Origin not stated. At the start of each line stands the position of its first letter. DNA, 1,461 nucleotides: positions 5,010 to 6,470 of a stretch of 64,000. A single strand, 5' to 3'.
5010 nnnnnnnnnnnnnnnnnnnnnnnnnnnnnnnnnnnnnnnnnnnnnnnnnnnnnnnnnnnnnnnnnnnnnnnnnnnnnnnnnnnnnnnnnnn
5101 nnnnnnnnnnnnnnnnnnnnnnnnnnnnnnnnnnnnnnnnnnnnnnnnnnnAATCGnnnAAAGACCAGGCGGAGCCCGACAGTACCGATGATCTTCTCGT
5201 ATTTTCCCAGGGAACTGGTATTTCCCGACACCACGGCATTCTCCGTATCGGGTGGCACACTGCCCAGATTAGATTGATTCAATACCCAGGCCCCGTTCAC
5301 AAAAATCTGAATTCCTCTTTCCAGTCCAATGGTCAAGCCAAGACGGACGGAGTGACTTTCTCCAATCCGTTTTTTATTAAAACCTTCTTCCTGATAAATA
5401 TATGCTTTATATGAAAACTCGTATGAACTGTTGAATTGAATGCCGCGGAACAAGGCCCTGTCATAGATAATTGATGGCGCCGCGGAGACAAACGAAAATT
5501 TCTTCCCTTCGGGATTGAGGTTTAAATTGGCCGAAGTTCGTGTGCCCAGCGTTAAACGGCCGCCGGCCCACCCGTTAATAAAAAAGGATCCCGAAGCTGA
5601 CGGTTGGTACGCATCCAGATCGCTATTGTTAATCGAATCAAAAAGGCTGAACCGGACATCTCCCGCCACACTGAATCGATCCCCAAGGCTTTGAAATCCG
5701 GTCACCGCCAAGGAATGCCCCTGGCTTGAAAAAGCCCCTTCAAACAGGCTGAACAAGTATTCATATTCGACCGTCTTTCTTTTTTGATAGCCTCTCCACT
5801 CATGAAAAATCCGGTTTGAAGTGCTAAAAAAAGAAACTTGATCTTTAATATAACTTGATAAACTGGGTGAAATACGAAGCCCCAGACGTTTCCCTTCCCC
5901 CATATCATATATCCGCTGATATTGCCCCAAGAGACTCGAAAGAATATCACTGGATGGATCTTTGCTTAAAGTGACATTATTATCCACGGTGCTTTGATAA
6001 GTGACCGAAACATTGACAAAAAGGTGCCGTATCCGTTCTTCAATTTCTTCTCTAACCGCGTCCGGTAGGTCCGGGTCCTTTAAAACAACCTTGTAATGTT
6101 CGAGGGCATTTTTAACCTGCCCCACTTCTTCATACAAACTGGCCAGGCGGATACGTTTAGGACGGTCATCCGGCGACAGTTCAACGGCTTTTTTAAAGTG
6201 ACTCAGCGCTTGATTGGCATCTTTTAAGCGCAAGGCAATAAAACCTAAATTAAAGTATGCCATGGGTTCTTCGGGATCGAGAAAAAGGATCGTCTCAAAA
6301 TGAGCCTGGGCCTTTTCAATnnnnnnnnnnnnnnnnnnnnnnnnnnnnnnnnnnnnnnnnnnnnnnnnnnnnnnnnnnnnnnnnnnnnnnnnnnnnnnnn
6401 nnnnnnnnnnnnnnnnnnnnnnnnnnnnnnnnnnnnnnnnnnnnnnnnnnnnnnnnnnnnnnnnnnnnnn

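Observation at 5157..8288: Giant TPR array fused to a ~290-aa beta-barrel, followed by lipoprotein genes: Slam/T11SS-like translocon or polysaccharide-porin-like scaffold without polysaccharide genes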

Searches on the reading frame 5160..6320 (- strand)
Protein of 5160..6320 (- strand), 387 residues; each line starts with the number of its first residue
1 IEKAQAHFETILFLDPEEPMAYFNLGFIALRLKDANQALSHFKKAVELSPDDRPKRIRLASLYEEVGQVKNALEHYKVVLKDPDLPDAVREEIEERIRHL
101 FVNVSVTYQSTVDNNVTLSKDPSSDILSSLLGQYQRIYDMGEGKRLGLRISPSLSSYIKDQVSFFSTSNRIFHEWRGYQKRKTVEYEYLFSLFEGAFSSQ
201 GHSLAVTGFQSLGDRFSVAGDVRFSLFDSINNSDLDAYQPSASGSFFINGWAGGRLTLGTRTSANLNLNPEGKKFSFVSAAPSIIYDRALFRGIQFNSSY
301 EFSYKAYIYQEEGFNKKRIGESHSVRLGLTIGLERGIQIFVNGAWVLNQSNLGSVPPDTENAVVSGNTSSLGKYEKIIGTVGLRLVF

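Call 9: search_protein_families(library=pfam, proteins=[window:5160-6272:-], max_evalue=10)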
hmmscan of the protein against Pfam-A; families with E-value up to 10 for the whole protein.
seq(371 aa): 17 families
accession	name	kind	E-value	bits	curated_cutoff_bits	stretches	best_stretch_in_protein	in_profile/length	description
PF00515.34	TPR_1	-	1.2e-09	38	27.8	2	5-36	3-34/34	Tetratricopeptide repeat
PF07719.23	TPR_2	-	2e-09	37.3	27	2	4-36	2-34/34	Tetratricopeptide repeat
PF13181.12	TPR_8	-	8.5e-08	32.2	25.7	1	5-36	3-34/34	Tetratricopeptide repeat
PF13424.12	TPR_12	-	4.6e-05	24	30.1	1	4-63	4-71/77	Tetratricopeptide repeat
PF14559.12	TPR_19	-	7e-05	23.5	25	1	14-65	2-53/68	Tetratricopeptide repeat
PF13174.12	TPR_6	-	0.00014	22.8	26.3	1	5-35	2-32/33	Tetratricopeptide repeat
PF13428.12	TPR_14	-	0.00018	22.3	23.5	2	5-45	3-43/44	Tetratricopeptide repeat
PF13414.12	TPR_11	-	0.0016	18.5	26.8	1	20-36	11-27/42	TPR repeat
PF23914.1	TPR_CcmH_CycH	-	0.0044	17.3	42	1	7-46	54-93/158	Cytochrome c-type biogenesis protein H TPR domain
PF13431.12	TPR_17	-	0.0059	17.2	24.4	1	3-23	13-33/34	Tetratricopeptide repeat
PF13176.12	TPR_7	-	0.0059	17.1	27.9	1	42-64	4-26/36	Tetratricopeptide repeat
PF13371.12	TPR_9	-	0.045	14.2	35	1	10-71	2-64/73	Tetratricopeptide repeat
PF14561.12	TPR_20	-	0.052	14.3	25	1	19-60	4-45/90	Tetratricopeptide repeat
PF13432.12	TPR_16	-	0.055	14.4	32.7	1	2-36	30-64/65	Tetratricopeptide repeat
PF24575.1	TPR_Slam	-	0.1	13.5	35.2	1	7-56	51-100/104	Surface lipoprotein assembly modifier, N-terminal TPR repeats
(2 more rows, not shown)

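Call 10: search_solved_structures(query=window:5160-6272:-, max_evalue=10)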
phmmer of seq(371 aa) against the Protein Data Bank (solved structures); distinct sequences matched with E-value up to 10: 100 (the best 60 are shown).
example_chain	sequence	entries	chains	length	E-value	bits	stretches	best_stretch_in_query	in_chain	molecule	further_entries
9qhb_A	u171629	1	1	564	4.1e-30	108.6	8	5-69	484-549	Engineered tetratricopeptide repeat protein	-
8bu0_A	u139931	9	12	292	2.2e-18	70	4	4-68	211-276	Consensus tetratricopeptide repeat protein | Crystal structure of an 8-repeat consensus TPR superhelix with Zinc. | Monomer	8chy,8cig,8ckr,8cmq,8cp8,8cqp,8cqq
9qhc_A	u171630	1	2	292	1.6e-16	63.9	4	4-67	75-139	Engineered tetratricopeptide repeat protein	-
7yeh_B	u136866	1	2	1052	7.7e-16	61.6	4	5-73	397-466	UDP-N-acetylglucosamine--peptide N-acetylglucosaminyltransferase 110 kDa subunit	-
7yea_A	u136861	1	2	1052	7.8e-16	61.6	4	5-73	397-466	UDP-N-acetylglucosamine--peptide N-acetylglucosaminyltransferase 110 kDa subunit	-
7ntf_A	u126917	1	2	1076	8.5e-16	61.5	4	5-73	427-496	Isoform 1 of UDP-N-acetylglucosamine--peptide N-acetylglucosaminyltransferase 110 kDa subu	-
1w3b_A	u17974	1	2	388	6.9e-12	48.6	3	5-76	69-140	UDP-N-ACETYLGLUCOSAMINE--PEPTIDE N-ACETYLGLUCOSAMINYLTRANSFERASE 110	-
6eou_A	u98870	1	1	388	2.4e-11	46.8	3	5-76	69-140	UDP-N-acetylglucosamine--peptide N-acetylglucosaminyltransferase 110 kDa subunit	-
6b85_J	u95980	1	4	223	2e-10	43.9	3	4-74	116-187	TMHC4_R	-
7obi_A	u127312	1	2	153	2.3e-10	43.6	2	5-73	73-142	CTPR-rv4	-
8ch0_A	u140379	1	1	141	3.3e-09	39.8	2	5-67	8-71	Consensus tetratricopeptide repeat protein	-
2fo7_A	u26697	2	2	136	3.4e-09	39.8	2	5-67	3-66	SYNTHETIC CONSENSUS TPR PROTEIN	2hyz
8fwd_1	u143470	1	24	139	7.6e-09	38.7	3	3-75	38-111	O43-rpxdoc-EK1_B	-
5a01_A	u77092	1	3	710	2.2e-08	37.1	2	5-73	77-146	O-GLYCOSYLTRANSFERASE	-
1na0_A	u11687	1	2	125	1.5e-07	34.4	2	4-68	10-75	designed protein CTPR3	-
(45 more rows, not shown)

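Call 11: find_homologous_proteins(query=window:5160-6287:-, max_evalue=0.001)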
Query seq(376 aa) (376 aa): 9 proteins with E <= 0.001 among 6391 candidates.
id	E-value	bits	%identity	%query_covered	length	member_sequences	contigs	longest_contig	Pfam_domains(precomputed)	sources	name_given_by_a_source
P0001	1.7e-12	66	40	19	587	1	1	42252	PF03704.24,PF25060.1,PF13414.13,PF12569.15,PF23241.2,PF13374.13,PF24575.2,PF00515.35,PF13424.13,PF13429.13,PF14561.13,PF07719.24,PF13174.13,PF20308.5,PF25063.1,PF14853.13,PF13431.13,PF23914.2,PF25058.2,PF23300.4,PF13176.13,PF13428.13,PF25064.2,PF14559.13,PF13371.13,PF12895.14,PF21033.5,PF13432.13,PF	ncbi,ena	-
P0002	1.7e-12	66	40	19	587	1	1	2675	PF03704.24,PF25060.1,PF13414.13,PF12569.15,PF23241.2,PF13374.13,PF24575.2,PF00515.35,PF13424.13,PF13429.13,PF14561.13,PF07719.24,PF13174.13,PF20308.5,PF25063.1,PF14853.13,PF13431.13,PF23914.2,PF25058.2,PF23300.4,PF13176.13,PF13428.13,PF25064.2,PF14559.13,PF13371.13,PF12895.14,PF21033.5,PF13432.13,PF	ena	-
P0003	1.9e-12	65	40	19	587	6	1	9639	PF03704.24,PF25060.1,PF13414.13,PF12569.15,PF23241.2,PF13374.13,PF24575.2,PF00515.35,PF13424.13,PF13429.13,PF14561.13,PF07719.24,PF13174.13,PF20308.5,PF25063.1,PF14853.13,PF13431.13,PF23914.2,PF25058.2,PF23300.4,PF13176.13,PF13428.13,PF25064.2,PF14559.13,PF13371.13,PF12895.14,PF21033.5,PF13432.13,PF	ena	-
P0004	1.9e-12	65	40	19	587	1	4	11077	PF03704.24,PF25060.1,PF13414.13,PF12569.15,PF23241.2,PF13374.13,PF24575.2,PF00515.35,PF13424.13,PF13429.13,PF14561.13,PF07719.24,PF13174.13,PF20308.5,PF25063.1,PF14853.13,PF13431.13,PF23914.2,PF25062.2,PF25058.2,PF23300.4,PF13176.13,PF13428.13,PF25064.2,PF14559.13,PF13371.13,PF12895.14,PF21033.5,PF1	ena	-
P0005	8.2e-12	63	40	19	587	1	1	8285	PF03704.24,PF25060.1,PF13414.13,PF12569.15,PF23241.2,PF13374.13,PF24575.2,PF00515.35,PF13424.13,PF13429.13,PF14561.13,PF07719.24,PF13174.13,PF20308.5,PF25063.1,PF14853.13,PF13431.13,PF23914.2,PF25058.2,PF23300.4,PF13176.13,PF13428.13,PF25064.2,PF14559.13,PF13371.13,PF12895.14,PF21033.5,PF13432.13,PF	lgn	-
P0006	5.5e-10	57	34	18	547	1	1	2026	PF03704.24,PF13414.13,PF01535.27,PF13374.13,PF07721.21,PF24575.2,PF25068.3,PF00515.35,PF13424.13,PF13429.13,PF14561.13,PF07719.24,PF13174.13,PF25063.1,PF13431.13,PF23914.2,PF25062.2,PF13176.13,PF24885.2,PF13428.13,PF25064.2,PF14559.13,PF13371.13,PF12895.14,PF21033.5,PF13432.13,PF13181.13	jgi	jgi:tetratricopeptide (TPR) repeat protein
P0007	1.3e-7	50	30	23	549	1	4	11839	PF13431.13,PF23914.2,PF13414.13,PF13176.13,PF13428.13,PF25064.2,PF13374.13,PF14559.13,PF24575.2,PF25575.1,PF25068.3,PF13371.13,PF00515.35,PF13424.13,PF21033.5,PF13432.13,PF13181.13,PF14561.13,PF07719.24,PF13174.13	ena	-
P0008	8.4e-5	40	36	17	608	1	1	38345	PF13431.13,PF13414.13,PF13176.13,PF13428.13,PF13374.13,PF14559.13,PF24575.2,PF00515.35,PF12895.14,PF13424.13,PF21033.5,PF13432.13,PF13181.13,PF07719.24,PF13174.13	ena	-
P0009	2.9e-4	38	29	20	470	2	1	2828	PF25063.1,PF13431.13,PF23914.2,PF13414.13,PF13176.13,PF12569.15,PF13428.13,PF25064.2,PF13374.13,PF14559.13,PF24575.2,PF13371.13,PF00515.35,PF12895.14,PF13424.13,PF21033.5,PF13432.13,PF13181.13,PF07719.24,PF13174.13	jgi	-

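Call 19: predict_structure(protein=window:5160-6320:-)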
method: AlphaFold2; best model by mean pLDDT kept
length: 387 residues; sequences in the alignment: 1
mean_pLDDT: 36.0   pTM: 0.25
mean pLDDT of the five models: 36.0, 35.4, 30.9, 29.6, 27.6
residues with pLDDT >= 90: 0; 70-90: 2; 50-70: 52; < 50: 333
segments of 3 or more residues with pLDDT < 50: 1-32, 89-93, 95-312, 314-387
pLDDT, mean of each block of 10 residues (from residue 1): 32 39 44 54 57 49 54 56 62 46 33 30 34 36 31 29 27 26 27 30 34 31 29 34 30 26 24 23 25 32 39 42 37 34 36 39 29 33 29
secondary structure, 60 per line:
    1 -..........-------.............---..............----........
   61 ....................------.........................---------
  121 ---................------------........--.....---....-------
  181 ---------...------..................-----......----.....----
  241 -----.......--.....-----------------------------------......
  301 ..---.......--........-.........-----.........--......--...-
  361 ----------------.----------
elements in order: H2-11 H19-31 H35-48 H53-80 H87-111 H124-139 H152-159 H162-166 H170-173 H199-216 E222-227 H232-236 E246-252 E255-259 E295-302 E306-312 E315-322 E324-332 E338-346 H349-354
